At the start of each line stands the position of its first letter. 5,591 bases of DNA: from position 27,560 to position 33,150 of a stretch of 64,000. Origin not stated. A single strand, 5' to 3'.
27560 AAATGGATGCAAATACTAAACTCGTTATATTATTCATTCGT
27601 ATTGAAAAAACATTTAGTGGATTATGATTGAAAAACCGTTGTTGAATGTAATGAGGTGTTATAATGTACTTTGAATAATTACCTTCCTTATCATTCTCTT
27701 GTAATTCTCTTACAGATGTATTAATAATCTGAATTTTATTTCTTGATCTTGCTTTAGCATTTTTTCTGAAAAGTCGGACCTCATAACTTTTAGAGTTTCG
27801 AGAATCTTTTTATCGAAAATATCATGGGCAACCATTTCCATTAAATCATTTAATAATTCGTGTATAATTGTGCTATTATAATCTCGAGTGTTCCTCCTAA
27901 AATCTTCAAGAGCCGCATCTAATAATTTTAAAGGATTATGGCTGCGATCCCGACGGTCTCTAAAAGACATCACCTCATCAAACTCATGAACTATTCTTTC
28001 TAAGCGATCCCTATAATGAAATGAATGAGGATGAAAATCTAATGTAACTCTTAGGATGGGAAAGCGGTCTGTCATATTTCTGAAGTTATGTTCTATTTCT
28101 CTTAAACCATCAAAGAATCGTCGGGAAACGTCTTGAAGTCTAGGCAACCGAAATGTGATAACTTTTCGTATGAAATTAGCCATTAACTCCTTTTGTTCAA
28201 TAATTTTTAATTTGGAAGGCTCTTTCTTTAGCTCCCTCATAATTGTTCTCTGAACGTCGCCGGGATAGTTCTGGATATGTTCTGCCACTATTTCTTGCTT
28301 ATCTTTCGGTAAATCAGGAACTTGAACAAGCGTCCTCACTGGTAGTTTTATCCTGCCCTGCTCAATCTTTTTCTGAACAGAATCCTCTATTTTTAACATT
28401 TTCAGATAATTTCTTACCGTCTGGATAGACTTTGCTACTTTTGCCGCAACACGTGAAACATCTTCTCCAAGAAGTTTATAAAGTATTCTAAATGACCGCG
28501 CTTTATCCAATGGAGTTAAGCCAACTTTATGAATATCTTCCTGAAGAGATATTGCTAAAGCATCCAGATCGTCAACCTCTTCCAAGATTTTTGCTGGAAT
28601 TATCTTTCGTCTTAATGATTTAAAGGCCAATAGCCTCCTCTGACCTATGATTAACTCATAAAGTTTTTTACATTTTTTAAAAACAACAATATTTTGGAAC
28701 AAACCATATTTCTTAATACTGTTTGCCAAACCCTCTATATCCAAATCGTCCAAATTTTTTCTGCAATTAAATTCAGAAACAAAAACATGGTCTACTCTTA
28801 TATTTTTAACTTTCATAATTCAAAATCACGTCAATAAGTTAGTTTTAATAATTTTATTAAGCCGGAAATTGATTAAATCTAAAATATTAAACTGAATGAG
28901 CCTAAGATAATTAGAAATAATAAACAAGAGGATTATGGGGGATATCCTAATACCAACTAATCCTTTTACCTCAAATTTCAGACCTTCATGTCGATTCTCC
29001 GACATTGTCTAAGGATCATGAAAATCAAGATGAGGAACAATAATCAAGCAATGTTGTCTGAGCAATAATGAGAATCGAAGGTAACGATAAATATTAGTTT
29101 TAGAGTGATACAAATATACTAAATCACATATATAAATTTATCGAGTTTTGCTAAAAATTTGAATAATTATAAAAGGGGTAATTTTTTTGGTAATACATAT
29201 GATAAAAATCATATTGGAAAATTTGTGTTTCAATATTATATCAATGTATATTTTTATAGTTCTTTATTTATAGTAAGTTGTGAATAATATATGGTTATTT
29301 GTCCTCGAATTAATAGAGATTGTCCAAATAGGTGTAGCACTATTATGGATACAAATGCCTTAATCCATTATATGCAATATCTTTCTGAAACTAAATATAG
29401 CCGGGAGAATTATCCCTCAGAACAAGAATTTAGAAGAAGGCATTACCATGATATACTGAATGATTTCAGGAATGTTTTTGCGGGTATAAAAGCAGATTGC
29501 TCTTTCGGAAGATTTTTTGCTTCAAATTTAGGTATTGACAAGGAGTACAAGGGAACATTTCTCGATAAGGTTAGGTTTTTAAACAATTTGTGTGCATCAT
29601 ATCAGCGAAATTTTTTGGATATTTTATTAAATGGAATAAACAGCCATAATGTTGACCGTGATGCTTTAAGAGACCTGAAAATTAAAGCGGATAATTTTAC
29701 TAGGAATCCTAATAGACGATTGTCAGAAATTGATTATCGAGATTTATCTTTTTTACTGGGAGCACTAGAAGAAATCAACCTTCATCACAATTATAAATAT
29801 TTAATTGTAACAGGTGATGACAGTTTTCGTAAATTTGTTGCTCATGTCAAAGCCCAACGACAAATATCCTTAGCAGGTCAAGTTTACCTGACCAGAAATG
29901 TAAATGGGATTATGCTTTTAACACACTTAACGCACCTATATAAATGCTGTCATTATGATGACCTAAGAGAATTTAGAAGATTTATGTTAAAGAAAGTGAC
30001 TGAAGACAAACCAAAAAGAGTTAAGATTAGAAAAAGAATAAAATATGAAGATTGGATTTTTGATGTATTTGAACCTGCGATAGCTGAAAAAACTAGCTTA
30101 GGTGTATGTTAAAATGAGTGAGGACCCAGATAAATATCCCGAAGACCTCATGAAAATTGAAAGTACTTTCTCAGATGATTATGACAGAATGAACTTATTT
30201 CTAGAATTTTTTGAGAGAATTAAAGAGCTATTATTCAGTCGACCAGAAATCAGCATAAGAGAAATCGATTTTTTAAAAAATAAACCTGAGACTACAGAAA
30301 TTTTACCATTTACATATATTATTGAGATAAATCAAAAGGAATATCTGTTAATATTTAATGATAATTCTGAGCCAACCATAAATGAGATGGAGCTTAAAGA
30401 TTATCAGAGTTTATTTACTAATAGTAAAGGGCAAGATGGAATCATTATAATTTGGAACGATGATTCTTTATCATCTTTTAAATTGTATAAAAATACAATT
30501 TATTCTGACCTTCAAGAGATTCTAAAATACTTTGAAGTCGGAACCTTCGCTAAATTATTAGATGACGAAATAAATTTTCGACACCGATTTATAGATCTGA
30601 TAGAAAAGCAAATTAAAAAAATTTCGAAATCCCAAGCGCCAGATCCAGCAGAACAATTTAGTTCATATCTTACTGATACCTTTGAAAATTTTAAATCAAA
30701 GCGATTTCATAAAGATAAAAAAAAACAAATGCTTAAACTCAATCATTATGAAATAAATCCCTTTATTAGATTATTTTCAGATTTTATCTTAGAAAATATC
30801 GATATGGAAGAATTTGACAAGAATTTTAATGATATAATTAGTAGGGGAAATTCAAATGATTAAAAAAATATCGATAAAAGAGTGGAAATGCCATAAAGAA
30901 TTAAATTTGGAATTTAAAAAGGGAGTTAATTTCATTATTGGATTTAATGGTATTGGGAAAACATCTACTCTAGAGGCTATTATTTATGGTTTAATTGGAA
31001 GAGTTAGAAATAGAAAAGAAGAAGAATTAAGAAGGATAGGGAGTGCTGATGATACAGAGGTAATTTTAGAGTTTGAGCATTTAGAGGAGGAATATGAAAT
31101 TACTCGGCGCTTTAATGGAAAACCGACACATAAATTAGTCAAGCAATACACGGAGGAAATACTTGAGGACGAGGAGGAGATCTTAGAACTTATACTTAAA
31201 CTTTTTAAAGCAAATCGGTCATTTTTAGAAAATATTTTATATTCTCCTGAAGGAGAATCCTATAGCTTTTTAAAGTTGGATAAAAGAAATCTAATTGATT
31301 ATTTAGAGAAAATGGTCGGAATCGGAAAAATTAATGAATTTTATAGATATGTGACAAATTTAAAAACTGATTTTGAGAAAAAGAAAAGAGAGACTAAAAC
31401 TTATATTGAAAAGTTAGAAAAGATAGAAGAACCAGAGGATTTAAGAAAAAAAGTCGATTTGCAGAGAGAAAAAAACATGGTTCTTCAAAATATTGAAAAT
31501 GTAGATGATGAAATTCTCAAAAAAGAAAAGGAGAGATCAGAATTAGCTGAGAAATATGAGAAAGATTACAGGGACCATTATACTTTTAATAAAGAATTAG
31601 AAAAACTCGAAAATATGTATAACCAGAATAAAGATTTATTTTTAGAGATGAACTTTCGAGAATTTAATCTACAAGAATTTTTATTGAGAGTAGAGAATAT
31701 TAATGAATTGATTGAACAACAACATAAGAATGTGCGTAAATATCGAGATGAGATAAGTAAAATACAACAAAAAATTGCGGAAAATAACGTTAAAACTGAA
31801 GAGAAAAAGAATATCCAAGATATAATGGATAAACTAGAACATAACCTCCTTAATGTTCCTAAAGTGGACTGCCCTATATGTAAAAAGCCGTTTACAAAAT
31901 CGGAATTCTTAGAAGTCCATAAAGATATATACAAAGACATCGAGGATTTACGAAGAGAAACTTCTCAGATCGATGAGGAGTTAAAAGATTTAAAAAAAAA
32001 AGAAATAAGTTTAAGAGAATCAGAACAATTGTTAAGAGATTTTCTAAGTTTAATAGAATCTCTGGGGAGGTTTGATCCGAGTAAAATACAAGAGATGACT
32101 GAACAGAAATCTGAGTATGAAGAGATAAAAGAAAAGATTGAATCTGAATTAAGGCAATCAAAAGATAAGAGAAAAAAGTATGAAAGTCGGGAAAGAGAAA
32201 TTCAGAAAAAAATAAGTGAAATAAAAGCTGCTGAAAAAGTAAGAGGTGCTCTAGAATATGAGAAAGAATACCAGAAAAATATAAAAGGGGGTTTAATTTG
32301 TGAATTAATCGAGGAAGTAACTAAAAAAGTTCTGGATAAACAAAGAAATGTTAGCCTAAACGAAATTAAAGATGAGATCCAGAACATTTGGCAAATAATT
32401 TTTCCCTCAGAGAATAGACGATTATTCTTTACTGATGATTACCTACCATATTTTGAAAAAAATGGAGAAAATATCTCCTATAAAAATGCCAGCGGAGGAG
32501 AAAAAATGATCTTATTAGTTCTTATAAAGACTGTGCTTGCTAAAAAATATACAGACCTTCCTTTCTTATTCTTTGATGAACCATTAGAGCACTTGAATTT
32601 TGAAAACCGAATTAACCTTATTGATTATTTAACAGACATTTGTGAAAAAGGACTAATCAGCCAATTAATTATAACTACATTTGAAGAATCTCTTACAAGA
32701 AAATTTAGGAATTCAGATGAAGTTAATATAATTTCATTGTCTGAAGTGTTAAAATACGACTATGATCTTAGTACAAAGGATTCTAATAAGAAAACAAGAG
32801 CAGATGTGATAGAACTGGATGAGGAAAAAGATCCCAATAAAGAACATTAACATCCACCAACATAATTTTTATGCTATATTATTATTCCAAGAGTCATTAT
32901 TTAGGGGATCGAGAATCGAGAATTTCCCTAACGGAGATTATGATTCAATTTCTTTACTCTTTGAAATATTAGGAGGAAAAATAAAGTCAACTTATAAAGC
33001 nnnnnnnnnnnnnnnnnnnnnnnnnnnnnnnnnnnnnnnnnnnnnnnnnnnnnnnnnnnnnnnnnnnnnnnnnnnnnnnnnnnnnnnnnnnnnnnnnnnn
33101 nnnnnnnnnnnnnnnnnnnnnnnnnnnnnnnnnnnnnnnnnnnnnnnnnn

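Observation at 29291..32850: Candidate undescribed defence-type system: PIN-like protein + unknown protein + short Rad50/SMC-like ATPase with a zinc hook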

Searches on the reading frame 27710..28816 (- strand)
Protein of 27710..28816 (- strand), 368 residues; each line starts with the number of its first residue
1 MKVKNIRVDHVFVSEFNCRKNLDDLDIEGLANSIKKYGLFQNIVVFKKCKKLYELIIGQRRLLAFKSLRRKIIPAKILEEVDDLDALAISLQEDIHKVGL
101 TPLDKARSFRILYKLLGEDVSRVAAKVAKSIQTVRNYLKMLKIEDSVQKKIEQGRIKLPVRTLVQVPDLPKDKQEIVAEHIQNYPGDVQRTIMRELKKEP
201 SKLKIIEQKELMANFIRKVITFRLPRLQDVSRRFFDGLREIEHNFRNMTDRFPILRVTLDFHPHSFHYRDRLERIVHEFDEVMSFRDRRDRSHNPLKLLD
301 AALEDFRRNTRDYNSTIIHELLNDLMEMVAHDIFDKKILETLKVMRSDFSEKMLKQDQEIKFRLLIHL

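Call 3: search_protein_families(library=pfam, proteins=[window:27710-28816:-], max_evalue=1)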
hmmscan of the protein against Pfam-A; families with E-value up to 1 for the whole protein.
window:27710-28816:- (368 aa): 6 families
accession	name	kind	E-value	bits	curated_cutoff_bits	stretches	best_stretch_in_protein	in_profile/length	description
PF02195.25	ParB_N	-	3.6e-15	56.2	26.3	1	2-96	2-95/95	ParB N-terminal domain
PF17762.8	HTH_ParB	-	1.4e-09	38.4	22.6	1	100-183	3-85/102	ParB HTH domain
PF21572.2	Nop5_56-rel_N_Arc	-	0.044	14.6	27.8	1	162-242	19-99/128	Archaeal Nop5/56-rel, N-terminal domain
PF21906.2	NrtR_WHD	-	0.045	14.4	27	1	50-85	15-48/61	NrtR DNA-binding winged helix domain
PF11112.13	PyocinActivator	-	0.069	13.7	24.2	1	133-163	18-48/74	Pyocin activator protein PrtN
PF08535.16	KorB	-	0.13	12.6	22.3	1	120-181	6-66/89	KorB domain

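Call 4: search_protein_families(library=padloc, proteins=[window:27710-28816:-], max_evalue=1)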
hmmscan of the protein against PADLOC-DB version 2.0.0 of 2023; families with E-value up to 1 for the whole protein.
window:27710-28816:- (368 aa): 1 family
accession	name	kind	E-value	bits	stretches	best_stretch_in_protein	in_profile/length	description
PDLC01268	CasR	-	0.056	11.4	1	87-148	111-168/179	"CAS-I,CAS-II,CAS-III,CAS-IV,CAS-V,CAS-VI; associated_signaling"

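Call 5: search_protein_families(library=ncbifam, proteins=[window:27710-28816:-], max_evalue=1)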
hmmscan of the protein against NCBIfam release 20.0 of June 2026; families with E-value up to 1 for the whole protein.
window:27710-28816:- (368 aa): 7 families
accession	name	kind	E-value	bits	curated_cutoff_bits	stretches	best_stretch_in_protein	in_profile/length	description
TIGR04285.1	nucleoid_noc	exception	1.3e-28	100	315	1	2-193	1-189/255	nucleoid occlusion protein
TIGR00180.1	parB_part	domain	2e-23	83.1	58.45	1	5-167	7-172/186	ParB/RepB/Spo0J family partition protein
TIGR03734.1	PRTRC_parB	hypoth_equivalog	7.4e-17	61.1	278.6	1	15-185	5-176/555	PRTRC system ParB family protein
TIGR03454.1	partition_RepB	equivalog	0.0018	17.7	201.5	1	6-108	67-169/325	plasmid partitioning protein RepB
TIGR01884.1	cas_HTH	subfamily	0.024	14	60.2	1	111-156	147-195/202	CRISPR-associated CARF protein Csa3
TIGR02702.1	SufR_cyano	equivalog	0.038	13.7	178.8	0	121-155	19-54/208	iron-sulfur cluster biosynthesis transcriptional regulator SufR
NF001748.0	PRK00468.1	equivalog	0.069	13.5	106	0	85-142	6-63/75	KH domain-containing protein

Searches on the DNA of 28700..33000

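Call 122: search_rna_families(source=window, start=28700, end=33000, threshold=evalue, max_evalue=1)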
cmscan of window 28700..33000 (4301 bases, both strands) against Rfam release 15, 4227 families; matches with E-value up to 1: 0.
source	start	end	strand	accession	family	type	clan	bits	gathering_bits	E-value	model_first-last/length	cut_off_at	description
